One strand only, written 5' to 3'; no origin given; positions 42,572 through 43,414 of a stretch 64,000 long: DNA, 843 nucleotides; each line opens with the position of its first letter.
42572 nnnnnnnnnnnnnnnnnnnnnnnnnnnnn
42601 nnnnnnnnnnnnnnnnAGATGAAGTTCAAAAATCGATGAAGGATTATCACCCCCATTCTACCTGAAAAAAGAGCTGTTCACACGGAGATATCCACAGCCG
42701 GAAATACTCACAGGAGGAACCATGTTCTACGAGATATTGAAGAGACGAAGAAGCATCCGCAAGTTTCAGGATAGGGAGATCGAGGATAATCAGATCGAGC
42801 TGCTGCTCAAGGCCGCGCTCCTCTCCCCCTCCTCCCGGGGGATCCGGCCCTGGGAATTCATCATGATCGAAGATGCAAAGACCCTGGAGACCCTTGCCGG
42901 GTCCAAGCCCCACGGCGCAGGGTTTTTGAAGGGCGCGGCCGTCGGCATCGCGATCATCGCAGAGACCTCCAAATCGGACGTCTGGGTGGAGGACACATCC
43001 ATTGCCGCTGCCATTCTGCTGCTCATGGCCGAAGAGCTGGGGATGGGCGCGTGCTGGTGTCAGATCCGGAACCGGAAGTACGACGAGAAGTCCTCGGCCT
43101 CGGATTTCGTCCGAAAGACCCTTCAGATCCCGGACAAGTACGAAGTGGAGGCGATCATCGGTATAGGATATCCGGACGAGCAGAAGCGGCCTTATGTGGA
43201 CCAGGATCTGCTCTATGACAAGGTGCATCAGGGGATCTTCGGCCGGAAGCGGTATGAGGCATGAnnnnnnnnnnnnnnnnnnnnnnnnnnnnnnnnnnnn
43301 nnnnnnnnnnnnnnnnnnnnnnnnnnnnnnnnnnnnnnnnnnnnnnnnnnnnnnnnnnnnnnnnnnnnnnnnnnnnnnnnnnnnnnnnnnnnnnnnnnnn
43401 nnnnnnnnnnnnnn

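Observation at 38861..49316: Possible defence/surveillance island: BrxC/PglY-like giant ATPase + nitroreductase + pseudo-helicase::peptidase + two Uma2 nucleases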

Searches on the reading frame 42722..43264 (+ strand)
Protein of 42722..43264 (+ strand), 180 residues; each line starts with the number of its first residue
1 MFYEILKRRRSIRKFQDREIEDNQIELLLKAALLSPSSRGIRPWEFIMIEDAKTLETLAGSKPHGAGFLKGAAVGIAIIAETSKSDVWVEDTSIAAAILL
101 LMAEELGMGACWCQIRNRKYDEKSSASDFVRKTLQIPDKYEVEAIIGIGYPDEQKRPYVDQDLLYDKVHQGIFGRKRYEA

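Call 3: search_protein_families(library=pfam, proteins=[window:42722-43264:+], max_evalue=0.01)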
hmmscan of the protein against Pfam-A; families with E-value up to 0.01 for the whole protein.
window:42722-43264:+ (180 aa): 2 families
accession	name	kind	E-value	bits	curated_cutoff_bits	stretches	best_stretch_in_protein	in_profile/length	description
PF00881.29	Nitroreductase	-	2.9e-24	86.6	23.5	1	6-150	1-167/167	Nitroreductase family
PF14512.11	TM1586_NiRdase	-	6.8e-09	36.1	27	1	3-155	3-137/215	Putative TM nitroreductase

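Call 4: search_protein_families(library=padloc, proteins=[window:42722-43264:+], max_evalue=0.01)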
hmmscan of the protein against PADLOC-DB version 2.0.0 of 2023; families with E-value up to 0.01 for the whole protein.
window:42722-43264:+ (180 aa): 0 families

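Call 9: search_protein_families(library=ncbifam, proteins=[window:42722-43264:+], max_evalue=0.01)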
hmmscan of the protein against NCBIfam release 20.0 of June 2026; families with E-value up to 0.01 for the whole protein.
window:42722-43264:+ (180 aa): 7 families
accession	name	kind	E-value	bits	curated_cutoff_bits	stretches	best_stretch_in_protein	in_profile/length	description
TIGR02476.1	BluB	equivalog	1.1e-12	47.8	150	1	2-56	9-63/205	5,6-dimethylbenzimidazole synthase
TIGR03553.1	F420_FbiB_CTERM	equivalog_domain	2.2e-11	43.9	249.55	2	5-57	2-54/194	F420 biosynthesis protein FbiB, C-terminal domain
NF009810.0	PRK13294.1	equivalog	6.4e-11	41.8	304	2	6-58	258-310/449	coenzyme F420-0:L-glutamate ligase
NF008033.1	PRK10765.1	equivalog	1.7e-09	37.5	223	1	4-59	6-61/240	oxygen-insensitive NADPH nitroreductase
NF008088.0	PRK10828.1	equivalog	4.8e-05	23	183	1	4-52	5-53/183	NAD(P)H nitroreductase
NF008275.0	PRK11053.1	equivalog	0.00023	20.7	227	1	4-62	5-64/217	oxygen-insensitive NAD(P)H nitroreductase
NF003768.0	PRK05365.1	equivalog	0.00051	19.6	152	0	5-60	17-72/200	malonic semialdehyde reductase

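Call 65: search_solved_structures(query=window:42722-43264:+, max_evalue=0.001)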
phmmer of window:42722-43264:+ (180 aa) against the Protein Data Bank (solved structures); distinct sequences matched with E-value up to 0.001: 45.
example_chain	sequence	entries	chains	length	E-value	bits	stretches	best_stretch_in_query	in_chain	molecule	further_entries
5j6c_A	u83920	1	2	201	1e-55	191.5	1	5-171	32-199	Putative reductase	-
8cqu_A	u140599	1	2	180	4.4e-41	143.9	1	2-176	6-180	Putative NADH dehydrogenase/NAD(P)H nitroreductase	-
3m5k_A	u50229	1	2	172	2.4e-27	99.2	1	4-158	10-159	Putative NADH dehydrogenase/NAD(P)H nitroreductase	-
3kwk_A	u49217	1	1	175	1.2e-22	83.9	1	8-162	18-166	Putative NADH dehydrogenase/NAD(P)H nitroreductase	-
3e10_A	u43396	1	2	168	1.2e-20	77.4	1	4-161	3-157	Putative NADH Oxidase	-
3g14_A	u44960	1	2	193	1.2e-12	51.3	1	2-154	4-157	Nitroreductase family protein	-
3ge5_A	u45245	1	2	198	2e-11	47.3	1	4-114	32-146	putative NAD(P)H:FMN oxidoreductase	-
4dn2_A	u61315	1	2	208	2.3e-11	47.1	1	4-55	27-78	Nitroreductase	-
3eo8_A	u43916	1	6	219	4.1e-10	43.1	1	6-59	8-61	BluB-like flavoprotein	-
8cqt_A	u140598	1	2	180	1.4e-09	41.4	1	2-157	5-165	Putative NADH dehydrogenase/NAD(P)H nitroreductase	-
6pz0_A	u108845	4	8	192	2.5e-09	40.5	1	1-54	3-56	iodotyrosine deiodinase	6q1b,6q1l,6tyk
4eo3_A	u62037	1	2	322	3.3e-09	40.1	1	9-153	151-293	Bacterioferritin comigratory protein/NADH dehydrogenase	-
3gfa_A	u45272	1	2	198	3.7e-09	40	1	4-54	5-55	Putative nitroreductase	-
5j62_A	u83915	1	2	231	4e-09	39.9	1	5-60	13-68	Putative reductase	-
2b67_A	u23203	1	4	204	8.3e-09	38.8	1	2-82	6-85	COG0778: Nitroreductase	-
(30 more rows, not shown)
